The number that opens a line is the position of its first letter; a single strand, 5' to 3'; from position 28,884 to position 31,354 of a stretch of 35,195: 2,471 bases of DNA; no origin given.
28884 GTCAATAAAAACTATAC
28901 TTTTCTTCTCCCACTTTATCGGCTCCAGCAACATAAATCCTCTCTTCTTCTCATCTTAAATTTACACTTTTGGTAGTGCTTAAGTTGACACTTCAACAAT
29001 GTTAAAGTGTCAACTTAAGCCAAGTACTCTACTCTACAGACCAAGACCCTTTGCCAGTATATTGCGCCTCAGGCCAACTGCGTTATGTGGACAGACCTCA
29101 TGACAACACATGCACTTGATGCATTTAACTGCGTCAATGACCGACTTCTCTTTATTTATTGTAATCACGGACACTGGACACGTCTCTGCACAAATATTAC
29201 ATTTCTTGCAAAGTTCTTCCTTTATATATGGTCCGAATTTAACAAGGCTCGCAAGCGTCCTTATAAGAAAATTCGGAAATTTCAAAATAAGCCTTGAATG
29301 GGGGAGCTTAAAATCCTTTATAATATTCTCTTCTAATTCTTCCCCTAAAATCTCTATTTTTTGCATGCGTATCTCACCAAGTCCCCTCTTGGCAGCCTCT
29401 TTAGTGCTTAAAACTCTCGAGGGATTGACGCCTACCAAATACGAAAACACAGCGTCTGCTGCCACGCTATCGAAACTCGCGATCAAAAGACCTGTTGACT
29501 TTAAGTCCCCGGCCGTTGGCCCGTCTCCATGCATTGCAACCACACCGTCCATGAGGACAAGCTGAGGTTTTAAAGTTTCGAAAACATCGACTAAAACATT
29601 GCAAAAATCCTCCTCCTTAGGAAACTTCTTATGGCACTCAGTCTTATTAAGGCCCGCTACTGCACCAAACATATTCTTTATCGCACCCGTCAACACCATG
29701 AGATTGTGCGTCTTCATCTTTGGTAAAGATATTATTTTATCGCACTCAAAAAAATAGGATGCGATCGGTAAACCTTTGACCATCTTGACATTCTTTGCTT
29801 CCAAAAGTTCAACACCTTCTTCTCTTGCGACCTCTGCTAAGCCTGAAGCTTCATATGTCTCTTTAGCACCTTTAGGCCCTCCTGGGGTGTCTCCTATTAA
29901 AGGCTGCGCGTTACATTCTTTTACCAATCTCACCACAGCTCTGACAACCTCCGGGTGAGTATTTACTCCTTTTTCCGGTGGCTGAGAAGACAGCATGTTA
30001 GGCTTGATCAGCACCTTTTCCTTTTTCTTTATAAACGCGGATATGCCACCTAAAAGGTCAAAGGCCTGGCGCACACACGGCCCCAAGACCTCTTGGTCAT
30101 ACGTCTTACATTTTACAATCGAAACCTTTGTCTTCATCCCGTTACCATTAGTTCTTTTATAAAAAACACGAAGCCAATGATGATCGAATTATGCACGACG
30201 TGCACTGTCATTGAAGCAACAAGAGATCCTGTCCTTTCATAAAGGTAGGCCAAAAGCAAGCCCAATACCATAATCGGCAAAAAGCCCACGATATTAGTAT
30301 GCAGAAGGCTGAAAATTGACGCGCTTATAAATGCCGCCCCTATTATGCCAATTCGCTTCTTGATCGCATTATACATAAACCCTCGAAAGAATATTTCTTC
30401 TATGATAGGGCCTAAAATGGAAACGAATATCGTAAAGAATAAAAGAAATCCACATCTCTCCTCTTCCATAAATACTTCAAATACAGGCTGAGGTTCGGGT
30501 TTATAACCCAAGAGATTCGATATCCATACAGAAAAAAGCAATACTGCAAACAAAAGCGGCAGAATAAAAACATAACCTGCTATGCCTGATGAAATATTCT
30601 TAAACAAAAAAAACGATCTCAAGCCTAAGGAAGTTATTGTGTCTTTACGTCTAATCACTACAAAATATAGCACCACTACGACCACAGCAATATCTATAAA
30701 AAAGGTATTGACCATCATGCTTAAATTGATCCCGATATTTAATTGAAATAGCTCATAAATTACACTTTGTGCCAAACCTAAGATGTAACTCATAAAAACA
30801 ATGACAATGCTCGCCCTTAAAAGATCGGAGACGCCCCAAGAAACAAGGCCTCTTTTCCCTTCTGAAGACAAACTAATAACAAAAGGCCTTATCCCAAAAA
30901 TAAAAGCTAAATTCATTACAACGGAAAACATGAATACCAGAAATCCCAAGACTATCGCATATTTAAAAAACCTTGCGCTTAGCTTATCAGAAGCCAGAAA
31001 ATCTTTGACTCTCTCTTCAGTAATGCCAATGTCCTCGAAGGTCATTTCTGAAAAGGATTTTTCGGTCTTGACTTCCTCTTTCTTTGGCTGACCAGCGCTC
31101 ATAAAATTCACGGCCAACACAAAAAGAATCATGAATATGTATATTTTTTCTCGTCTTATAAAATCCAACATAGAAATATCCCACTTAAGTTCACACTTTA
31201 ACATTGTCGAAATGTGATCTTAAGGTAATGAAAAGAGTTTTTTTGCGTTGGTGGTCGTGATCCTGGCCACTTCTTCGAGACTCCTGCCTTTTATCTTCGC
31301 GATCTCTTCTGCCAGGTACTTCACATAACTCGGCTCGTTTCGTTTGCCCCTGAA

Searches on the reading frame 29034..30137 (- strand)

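Call 9: search_protein_families(library=ncbifam, proteins=[window:29034-30137:-])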
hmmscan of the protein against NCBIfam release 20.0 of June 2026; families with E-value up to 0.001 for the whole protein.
window:29034-30137:- (367 aa): 39 families (the best 25 are shown)
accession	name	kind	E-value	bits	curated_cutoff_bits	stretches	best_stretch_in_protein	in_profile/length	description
NF052623.1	Npun_F2552_fam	equivalog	4e-51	174.3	500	1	4-295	2-300/314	Npun_F2552 family protein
NF038196.1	ferrodoxin_EFR1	subfamily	1.3e-12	48.2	75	1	299-358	175-233/242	EFR1 family ferrodoxin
NF045874.1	Vhu_polyferre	exception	6.3e-10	38.3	600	1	306-355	126-175/381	F420-non-reducing hydrogenase associated-polyferredoxin VhuB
NF058577.1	FdxA_fam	equivalog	3.8e-09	36.6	65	1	307-353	6-52/52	4Fe-4S ferredoxin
TIGR02700.1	flavo_MJ0208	hypoth_equivalog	1.2e-08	34.5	251.35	1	303-354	142-194/234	dihydromethanopterin reductase (acceptor)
NF040770.1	hetero_SS_HdrA2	exception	1.3e-08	33.4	1100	1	301-357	570-626/777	CoB-CoM heterodisulfide reductase HdrA2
TIGR03224.1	benzo_boxA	equivalog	2e-08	33.5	459.2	1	305-361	7-63/411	benzoyl-CoA 2,3-epoxidase subunit BoxA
TIGR04105.1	FeFe_hydrog_B1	subfamily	1.2e-07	30.8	450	1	307-354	110-159/462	monomeric [FeFe] hydrogenase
NF042909.1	FMH_DH_FwdF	exception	2.3e-07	30.2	375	1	302-354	132-195/336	tungsten-dependent formylmethanofuran dehydrogenase subunit FwdF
NF043069.1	T4HPD_activ_SAM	equivalog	1e-06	28.3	425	1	306-354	49-97/299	trans-4-hydroxy-L-proline dehydratase activase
NF040864.1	HgcB_ferredoxin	equivalog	1.4e-06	28.1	99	1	305-357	11-64/93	mercury methylation ferredoxin HgcB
NF040684.1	PorD_Arch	equivalog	2.5e-06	27.5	120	0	307-331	61-85/85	pyruvate synthase subunit PorD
NF004541.0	PRK05888.2-2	equivalog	2.7e-06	27.3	217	1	305-354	58-111/168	NADH-quinone oxidoreductase subunit NuoI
NF043039.1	HgcAB_like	equivalog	2.8e-06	27.2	285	1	305-354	297-349/350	HgcAB-like fusion protein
TIGR03294.1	FrhG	equivalog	5.3e-06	26.3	245.5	1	305-353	171-219/228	coenzyme F420 hydrogenase subunit gamma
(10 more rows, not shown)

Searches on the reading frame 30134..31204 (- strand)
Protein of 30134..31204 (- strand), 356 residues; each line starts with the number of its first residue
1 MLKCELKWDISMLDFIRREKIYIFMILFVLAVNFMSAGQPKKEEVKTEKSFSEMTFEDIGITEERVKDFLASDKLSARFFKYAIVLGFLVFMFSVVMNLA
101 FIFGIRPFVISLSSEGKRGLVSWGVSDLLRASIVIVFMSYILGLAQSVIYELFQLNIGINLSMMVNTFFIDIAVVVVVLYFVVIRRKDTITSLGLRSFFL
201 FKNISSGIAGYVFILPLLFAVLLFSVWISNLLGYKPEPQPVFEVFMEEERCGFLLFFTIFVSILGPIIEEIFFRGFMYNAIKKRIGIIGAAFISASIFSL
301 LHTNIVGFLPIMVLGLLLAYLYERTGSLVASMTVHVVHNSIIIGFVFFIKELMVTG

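Call 9: search_protein_families(library=ncbifam, proteins=[window:30134-31204:-])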
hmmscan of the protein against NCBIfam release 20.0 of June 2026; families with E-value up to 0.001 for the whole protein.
window:30134-31204:- (356 aa): 8 families
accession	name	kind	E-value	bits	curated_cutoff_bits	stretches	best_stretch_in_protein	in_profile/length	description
NF041647.1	ABC_perm_CPBP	equivalog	5.6e-23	81.6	435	1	134-345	426-633/636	ABC transporter permease subunit/CPBP intramembrane protease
NF033192.3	CPBP_JDVT_MrtJ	equivalog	8.8e-11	42.4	75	1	262-343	5-96/98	JDVT-CTERM system glutamic-type intramembrane protease MrtJ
NF040589.1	CPBP_Synerg_MrtS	equivalog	1.7e-10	41.4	130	1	172-340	3-161/170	Synerg-CTERM system glutamic-type intramembrane protease MrtS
NF046050.1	CPBP_fam_MroQ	equivalog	1.3e-09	37.8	270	1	161-349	43-227/243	intramembrane glutamic endopeptidase MroQ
TIGR04162.1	exo_VPEID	exception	5.8e-09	35.4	150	1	259-343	419-504/516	exosortase E/protease, VPEID-CTERM system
TIGR03008.1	pepcterm_CAAX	equivalog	2.7e-08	34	81.05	1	137-346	8-213/222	CAAX prenyl protease-related protein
NF040914.1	Mrt_core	domain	8.8e-06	25.7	100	1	267-341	13-100/108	myxosortase family intramembrane protease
NF050068.1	Rv0804_CPBP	equivalog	0.00053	19.6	200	0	269-339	107-186/197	Rv0804 family intramembrane glutamic endopeptidase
